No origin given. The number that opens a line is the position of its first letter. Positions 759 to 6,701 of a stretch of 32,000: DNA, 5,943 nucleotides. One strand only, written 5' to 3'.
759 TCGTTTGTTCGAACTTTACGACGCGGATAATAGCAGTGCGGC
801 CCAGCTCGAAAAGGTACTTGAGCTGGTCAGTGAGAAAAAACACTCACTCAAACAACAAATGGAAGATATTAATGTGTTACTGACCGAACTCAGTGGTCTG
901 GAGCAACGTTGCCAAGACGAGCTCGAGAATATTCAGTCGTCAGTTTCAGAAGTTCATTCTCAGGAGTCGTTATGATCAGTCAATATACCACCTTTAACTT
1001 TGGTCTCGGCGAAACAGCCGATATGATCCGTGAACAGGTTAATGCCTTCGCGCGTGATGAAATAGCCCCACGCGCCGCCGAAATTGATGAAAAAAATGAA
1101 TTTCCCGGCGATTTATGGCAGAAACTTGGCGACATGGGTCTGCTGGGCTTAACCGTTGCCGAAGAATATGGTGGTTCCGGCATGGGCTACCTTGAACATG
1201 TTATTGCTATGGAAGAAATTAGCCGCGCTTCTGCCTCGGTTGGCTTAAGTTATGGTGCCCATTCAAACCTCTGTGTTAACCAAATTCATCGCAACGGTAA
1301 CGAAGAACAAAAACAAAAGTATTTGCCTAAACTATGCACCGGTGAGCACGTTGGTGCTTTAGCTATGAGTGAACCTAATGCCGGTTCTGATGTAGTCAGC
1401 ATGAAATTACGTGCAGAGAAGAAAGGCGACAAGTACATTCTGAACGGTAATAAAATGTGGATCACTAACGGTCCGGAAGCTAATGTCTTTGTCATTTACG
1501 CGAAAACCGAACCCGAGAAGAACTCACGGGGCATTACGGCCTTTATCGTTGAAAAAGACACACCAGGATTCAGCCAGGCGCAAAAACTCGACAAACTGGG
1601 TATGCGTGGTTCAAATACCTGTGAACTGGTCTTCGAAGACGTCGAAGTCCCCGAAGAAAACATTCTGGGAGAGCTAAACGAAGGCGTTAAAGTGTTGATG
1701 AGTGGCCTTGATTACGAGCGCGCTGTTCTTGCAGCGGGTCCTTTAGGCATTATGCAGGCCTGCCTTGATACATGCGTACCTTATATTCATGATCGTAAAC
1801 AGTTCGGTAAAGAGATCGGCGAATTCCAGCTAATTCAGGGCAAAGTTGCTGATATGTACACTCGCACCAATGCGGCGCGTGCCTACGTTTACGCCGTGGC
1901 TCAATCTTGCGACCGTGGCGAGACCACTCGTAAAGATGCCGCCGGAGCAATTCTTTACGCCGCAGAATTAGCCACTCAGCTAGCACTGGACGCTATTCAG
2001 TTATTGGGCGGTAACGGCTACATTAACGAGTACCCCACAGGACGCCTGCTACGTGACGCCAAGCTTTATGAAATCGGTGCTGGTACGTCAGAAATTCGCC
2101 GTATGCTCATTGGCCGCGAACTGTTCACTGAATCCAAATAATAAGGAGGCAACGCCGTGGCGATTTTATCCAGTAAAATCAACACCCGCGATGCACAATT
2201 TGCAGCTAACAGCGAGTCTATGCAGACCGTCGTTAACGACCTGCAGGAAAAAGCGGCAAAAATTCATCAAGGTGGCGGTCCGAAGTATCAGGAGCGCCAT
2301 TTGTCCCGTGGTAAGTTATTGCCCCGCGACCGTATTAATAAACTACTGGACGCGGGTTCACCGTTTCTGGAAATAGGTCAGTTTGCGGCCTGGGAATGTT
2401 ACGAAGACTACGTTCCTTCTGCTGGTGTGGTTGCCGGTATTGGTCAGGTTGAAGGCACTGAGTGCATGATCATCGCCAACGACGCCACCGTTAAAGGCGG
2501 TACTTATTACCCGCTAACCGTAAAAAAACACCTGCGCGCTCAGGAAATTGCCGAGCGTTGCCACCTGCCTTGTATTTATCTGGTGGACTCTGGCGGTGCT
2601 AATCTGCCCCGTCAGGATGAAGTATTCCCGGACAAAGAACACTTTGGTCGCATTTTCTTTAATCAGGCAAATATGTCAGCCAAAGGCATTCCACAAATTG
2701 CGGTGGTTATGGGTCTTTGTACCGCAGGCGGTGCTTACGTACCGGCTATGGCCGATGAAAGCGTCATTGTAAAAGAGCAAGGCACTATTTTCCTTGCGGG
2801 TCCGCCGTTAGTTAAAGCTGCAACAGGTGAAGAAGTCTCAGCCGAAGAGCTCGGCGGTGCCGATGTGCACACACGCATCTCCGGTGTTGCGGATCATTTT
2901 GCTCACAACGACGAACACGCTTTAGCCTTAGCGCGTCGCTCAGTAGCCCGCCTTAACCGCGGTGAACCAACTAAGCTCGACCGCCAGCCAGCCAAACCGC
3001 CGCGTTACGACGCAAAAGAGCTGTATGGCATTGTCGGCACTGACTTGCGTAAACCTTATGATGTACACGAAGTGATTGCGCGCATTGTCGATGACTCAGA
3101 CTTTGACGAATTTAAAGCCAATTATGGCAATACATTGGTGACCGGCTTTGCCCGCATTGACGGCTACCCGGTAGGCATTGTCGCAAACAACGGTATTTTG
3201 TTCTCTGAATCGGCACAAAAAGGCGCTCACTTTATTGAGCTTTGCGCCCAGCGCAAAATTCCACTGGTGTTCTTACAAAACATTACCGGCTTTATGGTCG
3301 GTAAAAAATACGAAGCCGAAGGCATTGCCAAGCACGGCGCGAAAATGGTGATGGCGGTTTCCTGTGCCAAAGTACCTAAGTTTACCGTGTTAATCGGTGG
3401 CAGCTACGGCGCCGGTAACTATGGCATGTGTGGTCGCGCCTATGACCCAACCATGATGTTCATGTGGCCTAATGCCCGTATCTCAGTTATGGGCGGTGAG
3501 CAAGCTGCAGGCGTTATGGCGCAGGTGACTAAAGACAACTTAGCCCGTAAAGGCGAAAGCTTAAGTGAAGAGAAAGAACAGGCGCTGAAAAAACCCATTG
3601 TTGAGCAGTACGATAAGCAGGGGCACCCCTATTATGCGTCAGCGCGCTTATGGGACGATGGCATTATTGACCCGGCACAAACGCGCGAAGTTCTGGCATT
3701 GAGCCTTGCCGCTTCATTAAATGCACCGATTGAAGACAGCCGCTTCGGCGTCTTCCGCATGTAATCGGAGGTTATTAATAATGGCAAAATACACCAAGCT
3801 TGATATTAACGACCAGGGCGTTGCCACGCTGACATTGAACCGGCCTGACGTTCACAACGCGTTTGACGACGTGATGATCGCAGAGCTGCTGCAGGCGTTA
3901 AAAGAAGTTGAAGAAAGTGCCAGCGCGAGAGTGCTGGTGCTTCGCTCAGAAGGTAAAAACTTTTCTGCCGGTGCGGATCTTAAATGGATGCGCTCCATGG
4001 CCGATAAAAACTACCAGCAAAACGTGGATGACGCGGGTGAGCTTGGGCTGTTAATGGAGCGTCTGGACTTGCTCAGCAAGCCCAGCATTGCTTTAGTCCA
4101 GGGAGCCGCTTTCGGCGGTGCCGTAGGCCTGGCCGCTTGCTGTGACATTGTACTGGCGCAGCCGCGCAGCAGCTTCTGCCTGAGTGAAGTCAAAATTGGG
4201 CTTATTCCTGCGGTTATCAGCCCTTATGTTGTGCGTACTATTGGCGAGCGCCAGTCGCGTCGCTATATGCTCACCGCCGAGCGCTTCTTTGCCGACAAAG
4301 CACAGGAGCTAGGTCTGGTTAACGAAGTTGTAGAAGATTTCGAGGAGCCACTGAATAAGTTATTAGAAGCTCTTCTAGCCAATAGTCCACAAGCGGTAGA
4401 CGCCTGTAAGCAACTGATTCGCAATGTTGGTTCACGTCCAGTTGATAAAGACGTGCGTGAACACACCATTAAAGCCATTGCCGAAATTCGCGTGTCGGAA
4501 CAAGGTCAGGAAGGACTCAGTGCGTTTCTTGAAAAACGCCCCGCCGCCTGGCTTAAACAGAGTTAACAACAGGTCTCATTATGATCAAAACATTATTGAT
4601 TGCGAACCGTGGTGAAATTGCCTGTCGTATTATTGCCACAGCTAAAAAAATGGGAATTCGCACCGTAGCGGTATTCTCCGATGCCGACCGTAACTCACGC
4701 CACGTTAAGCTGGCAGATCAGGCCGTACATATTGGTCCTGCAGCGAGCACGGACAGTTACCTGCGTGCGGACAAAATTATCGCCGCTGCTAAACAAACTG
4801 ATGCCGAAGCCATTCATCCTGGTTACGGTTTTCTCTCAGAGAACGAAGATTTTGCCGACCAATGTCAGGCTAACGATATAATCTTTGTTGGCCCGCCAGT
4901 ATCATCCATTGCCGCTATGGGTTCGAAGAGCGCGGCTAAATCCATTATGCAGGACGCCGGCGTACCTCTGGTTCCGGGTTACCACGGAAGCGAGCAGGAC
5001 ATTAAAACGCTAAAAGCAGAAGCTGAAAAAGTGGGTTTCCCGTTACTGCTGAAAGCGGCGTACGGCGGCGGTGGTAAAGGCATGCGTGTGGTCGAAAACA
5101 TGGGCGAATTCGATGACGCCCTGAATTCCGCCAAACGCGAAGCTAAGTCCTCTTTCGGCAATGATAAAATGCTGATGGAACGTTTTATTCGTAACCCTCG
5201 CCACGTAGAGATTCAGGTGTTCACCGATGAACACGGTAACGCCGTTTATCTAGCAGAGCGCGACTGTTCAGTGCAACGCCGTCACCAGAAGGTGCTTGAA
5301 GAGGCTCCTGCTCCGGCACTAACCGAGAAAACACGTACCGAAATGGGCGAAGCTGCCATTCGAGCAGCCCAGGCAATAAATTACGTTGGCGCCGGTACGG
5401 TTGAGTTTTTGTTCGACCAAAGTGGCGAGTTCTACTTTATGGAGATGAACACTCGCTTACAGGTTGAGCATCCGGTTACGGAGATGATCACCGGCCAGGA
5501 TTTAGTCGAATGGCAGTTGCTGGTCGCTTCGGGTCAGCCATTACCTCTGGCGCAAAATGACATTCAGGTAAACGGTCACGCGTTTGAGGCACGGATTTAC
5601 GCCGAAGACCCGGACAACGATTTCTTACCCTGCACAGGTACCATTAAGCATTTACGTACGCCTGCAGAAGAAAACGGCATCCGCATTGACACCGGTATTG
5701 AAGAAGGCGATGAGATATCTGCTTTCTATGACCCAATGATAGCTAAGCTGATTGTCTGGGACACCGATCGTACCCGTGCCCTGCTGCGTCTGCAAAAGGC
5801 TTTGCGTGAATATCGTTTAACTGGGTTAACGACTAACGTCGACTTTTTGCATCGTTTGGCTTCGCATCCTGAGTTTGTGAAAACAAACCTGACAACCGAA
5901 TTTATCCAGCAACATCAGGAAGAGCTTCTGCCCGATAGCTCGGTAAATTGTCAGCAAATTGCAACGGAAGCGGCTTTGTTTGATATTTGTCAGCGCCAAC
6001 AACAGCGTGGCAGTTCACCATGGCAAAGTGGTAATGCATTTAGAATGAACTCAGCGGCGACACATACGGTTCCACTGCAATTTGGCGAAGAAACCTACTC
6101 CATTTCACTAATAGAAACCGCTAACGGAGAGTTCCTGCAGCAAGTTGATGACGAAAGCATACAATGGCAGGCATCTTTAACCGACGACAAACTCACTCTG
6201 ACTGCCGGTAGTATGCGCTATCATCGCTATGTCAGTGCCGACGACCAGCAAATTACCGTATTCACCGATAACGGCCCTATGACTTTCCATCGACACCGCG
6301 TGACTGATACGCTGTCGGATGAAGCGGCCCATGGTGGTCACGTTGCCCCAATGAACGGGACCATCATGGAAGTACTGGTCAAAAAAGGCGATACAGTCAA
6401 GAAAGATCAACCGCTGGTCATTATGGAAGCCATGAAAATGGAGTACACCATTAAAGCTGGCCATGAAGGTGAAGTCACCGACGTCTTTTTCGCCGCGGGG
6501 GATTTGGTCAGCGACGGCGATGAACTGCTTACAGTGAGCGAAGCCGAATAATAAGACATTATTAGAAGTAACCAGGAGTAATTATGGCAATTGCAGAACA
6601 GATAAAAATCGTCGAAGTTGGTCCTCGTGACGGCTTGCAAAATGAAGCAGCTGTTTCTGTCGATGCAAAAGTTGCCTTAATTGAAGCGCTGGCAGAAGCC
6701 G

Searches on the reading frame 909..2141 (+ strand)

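Call 82: search_protein_families(library=pfam, proteins=[window:909-2141:+], max_evalue=0.00001)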
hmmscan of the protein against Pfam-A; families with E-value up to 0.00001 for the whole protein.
window:909-2141:+ (410 aa): 4 families
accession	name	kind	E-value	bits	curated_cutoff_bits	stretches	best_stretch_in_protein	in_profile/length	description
PF00441.29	Acyl-CoA_dh_1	-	2.2e-47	161.4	22.4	1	257-405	1-149/150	Acyl-CoA dehydrogenase, C-terminal domain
PF02771.21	Acyl-CoA_dh_N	-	3.1e-45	153.6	22.9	1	35-146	2-113/113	Acyl-CoA dehydrogenase, N-terminal domain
PF02770.24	Acyl-CoA_dh_M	-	5.4e-29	100.7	33.3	1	150-245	1-97/97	Acyl-CoA dehydrogenase, middle domain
PF08028.16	Acyl-CoA_dh_2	-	1.7e-16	61.2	22.7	1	273-388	2-127/134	Acyl-CoA dehydrogenase, C-terminal domain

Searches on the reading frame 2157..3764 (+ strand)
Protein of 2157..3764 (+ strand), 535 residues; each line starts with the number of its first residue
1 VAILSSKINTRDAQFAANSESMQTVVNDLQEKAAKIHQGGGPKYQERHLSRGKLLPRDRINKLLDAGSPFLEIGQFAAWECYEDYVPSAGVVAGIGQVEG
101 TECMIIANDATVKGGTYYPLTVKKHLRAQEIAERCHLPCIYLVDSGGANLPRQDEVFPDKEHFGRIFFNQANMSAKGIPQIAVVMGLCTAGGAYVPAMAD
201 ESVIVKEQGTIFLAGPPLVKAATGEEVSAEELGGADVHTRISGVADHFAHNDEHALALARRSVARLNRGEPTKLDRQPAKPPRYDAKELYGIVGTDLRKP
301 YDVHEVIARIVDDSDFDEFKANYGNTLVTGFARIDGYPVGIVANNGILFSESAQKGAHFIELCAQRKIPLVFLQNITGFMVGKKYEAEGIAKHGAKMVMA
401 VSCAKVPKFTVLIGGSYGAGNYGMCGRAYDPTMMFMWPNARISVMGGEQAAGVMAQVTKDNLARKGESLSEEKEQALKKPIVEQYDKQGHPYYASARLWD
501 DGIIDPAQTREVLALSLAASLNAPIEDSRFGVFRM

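Call 82: search_protein_families(library=pfam, proteins=[window:2157-3764:+], max_evalue=0.00001)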
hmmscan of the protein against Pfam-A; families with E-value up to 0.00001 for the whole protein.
window:2157-3764:+ (535 aa): 3 families
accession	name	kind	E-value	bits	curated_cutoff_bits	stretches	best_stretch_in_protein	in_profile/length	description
PF01039.27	Carboxyl_trans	-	1.3e-165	552.3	22.3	1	48-525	2-483/493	Carboxyl transferase domain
PF03255.19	ACCA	-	1.7e-12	47.6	23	1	89-205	92-213/310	Acetyl co-enzyme A carboxylase carboxyltransferase-like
PF06833.16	MdcE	-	1.5e-07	31.8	32.7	0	360-467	19-126/196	Malonate decarboxylase gamma subunit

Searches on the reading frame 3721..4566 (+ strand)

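Call 82: search_protein_families(library=pfam, proteins=[window:3721-4566:+], max_evalue=0.00001)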
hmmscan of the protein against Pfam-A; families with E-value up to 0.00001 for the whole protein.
window:3721-4566:+ (281 aa): 2 families
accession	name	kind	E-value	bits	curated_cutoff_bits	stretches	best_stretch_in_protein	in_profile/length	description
PF00378.25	ECH_1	-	4.8e-51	174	27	1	31-278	3-249/251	Enoyl-CoA hydratase/isomerase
PF16113.10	ECH_2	-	4.9e-30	105.6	27.2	1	35-268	2-237/335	Enoyl-CoA hydratase/isomerase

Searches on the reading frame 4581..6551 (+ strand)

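Call 82: search_protein_families(library=pfam, proteins=[window:4581-6551:+], max_evalue=0.00001)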
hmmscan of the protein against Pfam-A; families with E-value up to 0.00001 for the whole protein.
window:4581-6551:+ (656 aa): 7 families
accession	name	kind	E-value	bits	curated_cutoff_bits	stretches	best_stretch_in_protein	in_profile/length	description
PF02786.22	CPSase_L_D2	-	5.1e-78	261.8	19.8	1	116-322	2-209/211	Carbamoyl-phosphate synthase L chain, ATP binding domain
PF00289.28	Biotin_carb_N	-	3.4e-46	156.7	25.5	1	1-109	1-109/110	Biotin carboxylase, N-terminal domain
PF02785.25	Biotin_carb_C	-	2.2e-39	134.4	32.4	1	336-443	1-107/108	Biotin carboxylase C-terminal domain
PF00364.28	Biotin_lipoyl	-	4.6e-17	62.1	22.1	1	589-651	5-72/73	Biotin-requiring enzyme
PF07478.18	Dala_Dala_lig_C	-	2.6e-12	47.1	24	1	123-291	2-174/204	D-ala D-ala ligase C-terminus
PF21139.3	BT_MCC_alpha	-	8.2e-11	42.8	31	1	464-573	8-117/118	Methylcrotonyl-CoA carboxylase, alpha-subunit, BT domain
PF02222.28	ATP-grasp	-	1e-10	42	27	1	124-292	4-162/179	ATP-grasp domain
